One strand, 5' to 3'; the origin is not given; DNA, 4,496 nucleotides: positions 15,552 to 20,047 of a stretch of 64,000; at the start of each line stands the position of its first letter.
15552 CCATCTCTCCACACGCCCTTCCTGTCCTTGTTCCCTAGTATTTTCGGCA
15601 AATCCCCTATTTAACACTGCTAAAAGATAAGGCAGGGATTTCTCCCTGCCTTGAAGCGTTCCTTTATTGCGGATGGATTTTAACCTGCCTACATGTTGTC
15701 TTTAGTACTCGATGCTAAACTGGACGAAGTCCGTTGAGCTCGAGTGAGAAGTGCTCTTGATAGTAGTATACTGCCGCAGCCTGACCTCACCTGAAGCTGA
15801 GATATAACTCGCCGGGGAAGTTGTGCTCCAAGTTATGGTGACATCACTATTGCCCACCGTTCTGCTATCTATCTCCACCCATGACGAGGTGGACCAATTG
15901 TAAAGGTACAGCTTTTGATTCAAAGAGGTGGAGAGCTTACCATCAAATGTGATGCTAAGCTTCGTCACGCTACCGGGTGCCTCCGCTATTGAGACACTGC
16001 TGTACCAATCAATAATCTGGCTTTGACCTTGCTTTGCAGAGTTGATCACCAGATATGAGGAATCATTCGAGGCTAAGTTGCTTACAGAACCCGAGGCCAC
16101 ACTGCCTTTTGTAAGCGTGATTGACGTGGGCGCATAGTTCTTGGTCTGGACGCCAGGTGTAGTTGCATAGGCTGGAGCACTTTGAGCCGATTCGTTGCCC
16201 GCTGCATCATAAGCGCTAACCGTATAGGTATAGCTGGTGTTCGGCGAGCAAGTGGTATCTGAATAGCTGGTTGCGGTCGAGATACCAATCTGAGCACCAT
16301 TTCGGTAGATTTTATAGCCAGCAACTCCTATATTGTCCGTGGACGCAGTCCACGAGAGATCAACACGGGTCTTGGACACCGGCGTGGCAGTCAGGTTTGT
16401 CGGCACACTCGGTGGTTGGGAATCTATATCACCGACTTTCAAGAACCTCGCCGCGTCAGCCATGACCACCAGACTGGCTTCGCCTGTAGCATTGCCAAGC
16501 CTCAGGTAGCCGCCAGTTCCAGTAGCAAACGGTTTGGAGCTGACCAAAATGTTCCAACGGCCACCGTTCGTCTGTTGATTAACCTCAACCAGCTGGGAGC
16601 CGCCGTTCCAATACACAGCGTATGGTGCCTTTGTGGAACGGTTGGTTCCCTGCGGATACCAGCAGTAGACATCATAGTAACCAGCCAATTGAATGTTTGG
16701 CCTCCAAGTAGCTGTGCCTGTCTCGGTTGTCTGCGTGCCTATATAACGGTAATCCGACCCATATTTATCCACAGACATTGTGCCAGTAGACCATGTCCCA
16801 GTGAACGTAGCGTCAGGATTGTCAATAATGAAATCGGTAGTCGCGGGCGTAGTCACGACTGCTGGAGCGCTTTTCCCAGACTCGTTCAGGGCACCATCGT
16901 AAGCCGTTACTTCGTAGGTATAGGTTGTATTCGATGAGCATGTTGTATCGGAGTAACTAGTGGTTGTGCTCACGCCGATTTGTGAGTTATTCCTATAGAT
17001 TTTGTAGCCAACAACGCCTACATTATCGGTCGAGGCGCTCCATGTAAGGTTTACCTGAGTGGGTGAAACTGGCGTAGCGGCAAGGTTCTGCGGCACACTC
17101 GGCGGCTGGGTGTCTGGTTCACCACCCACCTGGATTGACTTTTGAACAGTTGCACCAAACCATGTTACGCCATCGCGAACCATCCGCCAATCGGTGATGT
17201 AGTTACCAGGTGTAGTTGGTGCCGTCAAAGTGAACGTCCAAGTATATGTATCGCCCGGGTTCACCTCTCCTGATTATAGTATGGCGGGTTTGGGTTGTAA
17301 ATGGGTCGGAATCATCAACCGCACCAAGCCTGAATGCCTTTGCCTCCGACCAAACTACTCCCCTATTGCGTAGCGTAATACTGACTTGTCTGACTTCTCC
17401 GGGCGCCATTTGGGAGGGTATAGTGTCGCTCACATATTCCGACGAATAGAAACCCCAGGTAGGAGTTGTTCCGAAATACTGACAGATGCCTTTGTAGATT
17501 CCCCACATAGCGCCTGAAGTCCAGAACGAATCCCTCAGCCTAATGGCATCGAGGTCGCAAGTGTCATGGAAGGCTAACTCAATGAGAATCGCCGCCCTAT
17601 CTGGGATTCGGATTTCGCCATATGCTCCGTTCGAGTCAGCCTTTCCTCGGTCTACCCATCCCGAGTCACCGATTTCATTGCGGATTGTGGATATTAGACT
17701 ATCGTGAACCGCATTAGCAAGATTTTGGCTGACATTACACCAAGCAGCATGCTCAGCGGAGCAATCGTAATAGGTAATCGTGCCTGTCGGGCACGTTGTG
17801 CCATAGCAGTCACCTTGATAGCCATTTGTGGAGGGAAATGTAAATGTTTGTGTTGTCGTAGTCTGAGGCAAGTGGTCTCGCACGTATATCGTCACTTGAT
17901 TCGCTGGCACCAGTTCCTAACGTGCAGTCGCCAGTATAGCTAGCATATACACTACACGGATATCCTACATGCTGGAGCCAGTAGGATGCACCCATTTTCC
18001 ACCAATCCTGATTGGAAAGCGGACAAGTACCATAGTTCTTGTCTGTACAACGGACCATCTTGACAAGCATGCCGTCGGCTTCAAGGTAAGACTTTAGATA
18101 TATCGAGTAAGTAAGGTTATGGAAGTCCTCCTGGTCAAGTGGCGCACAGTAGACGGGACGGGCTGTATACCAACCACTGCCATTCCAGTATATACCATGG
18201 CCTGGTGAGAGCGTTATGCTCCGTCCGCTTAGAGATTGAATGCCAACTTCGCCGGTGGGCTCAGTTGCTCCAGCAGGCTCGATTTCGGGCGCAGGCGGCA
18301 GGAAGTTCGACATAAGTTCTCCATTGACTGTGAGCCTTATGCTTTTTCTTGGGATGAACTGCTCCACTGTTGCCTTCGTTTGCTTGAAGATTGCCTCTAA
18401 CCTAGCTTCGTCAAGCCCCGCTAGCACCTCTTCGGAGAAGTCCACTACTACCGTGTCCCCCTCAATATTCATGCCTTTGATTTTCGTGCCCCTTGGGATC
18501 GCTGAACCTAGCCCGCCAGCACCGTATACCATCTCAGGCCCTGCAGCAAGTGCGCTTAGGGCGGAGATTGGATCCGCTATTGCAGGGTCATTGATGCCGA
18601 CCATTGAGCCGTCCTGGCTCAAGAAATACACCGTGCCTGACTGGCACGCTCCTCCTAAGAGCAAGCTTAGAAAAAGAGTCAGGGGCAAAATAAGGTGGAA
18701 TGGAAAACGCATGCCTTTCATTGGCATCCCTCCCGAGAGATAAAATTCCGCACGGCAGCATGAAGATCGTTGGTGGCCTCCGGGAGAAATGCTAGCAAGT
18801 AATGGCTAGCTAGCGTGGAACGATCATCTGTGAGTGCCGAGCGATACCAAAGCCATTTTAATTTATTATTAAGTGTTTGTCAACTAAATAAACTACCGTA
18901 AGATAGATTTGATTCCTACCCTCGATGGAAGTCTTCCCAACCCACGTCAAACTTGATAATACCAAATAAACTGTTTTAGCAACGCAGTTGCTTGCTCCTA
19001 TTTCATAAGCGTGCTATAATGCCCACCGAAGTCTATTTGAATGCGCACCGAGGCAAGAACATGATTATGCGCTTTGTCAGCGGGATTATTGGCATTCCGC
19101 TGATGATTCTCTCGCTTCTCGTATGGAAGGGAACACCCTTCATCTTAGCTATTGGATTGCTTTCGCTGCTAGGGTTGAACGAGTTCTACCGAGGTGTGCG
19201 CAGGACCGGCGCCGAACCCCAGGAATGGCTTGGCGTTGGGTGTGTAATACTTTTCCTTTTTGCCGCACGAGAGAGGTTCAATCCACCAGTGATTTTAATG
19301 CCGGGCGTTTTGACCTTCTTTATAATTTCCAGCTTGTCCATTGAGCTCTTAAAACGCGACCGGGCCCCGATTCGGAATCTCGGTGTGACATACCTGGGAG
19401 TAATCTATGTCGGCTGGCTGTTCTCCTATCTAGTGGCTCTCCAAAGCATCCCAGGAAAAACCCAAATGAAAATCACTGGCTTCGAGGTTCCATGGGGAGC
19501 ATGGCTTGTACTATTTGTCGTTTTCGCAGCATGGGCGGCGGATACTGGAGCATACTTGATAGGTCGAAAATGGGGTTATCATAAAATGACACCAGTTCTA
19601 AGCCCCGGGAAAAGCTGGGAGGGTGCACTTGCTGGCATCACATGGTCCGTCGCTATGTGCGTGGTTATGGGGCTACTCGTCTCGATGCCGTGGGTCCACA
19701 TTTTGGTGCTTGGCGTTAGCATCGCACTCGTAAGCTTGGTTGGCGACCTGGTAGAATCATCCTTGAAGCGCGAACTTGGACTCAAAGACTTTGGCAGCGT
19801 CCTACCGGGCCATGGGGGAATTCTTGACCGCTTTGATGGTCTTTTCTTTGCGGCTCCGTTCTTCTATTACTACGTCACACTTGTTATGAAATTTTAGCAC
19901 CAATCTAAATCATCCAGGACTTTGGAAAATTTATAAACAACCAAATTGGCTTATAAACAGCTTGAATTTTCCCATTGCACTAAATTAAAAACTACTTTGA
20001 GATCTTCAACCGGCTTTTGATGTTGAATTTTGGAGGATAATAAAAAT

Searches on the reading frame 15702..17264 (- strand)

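Call 18: search_protein_families(library=pfam, proteins=[window:15702-17264:-], max_evalue=0.0001)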
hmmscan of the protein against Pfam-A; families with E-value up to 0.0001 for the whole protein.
window:15702-17264:- (520 aa): 4 families
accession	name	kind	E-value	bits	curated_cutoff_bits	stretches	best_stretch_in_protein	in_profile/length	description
PF25275.1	Golvesin_C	-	9.8e-32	110.2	31.6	1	146-274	2-130/132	Golvesin C-terminal domain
PF00041.27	fn3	-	5.2e-13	49.5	25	2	287-366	2-82/84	Fibronectin type III domain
PF18370.7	RGI_lyase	-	2.9e-10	40.8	27.8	1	294-361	13-79/86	Rhamnogalacturonan I lyases beta-sheet domain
PF16158.11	N_BRCA1_IG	-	2.2e-06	28.6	28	1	2-46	64-108/108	Ig-like domain from next to BRCA1 gene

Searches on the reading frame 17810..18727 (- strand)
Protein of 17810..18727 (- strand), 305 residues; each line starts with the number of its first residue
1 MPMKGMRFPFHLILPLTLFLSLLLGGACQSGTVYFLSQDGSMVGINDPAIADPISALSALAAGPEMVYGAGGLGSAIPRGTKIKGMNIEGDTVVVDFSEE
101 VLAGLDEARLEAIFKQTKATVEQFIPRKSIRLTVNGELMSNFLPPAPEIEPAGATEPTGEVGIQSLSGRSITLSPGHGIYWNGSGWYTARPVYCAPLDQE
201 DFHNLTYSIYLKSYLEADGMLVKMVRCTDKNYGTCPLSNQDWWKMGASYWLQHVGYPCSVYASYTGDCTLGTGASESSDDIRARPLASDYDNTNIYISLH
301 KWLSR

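Call 18: search_protein_families(library=pfam, proteins=[window:17810-18727:-], max_evalue=0.0001)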
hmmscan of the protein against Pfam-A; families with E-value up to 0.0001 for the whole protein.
window:17810-18727:- (305 aa): 1 family
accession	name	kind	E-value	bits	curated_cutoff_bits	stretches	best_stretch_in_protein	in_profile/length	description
PF10646.14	Germane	-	9.3e-14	52.5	23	1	32-137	1-114/117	Sporulation and spore germination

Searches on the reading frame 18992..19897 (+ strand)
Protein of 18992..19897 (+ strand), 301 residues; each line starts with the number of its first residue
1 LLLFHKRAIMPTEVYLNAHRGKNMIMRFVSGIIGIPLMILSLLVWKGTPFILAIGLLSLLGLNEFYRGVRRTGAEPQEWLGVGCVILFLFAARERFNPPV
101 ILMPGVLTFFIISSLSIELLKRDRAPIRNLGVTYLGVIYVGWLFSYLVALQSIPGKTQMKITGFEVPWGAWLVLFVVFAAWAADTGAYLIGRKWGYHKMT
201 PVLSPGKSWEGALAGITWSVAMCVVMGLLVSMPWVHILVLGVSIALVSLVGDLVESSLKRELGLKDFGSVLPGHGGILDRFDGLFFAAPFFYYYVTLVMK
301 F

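Call 18: search_protein_families(library=pfam, proteins=[window:18992-19897:+], max_evalue=0.0001)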
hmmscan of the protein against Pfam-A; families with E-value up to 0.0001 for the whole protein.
window:18992-19897:+ (301 aa): 1 family
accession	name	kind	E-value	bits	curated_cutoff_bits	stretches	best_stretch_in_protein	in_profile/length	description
PF01148.25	CTP_transf_1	-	1e-55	189.9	24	1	26-297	2-263/264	Cytidylyltransferase family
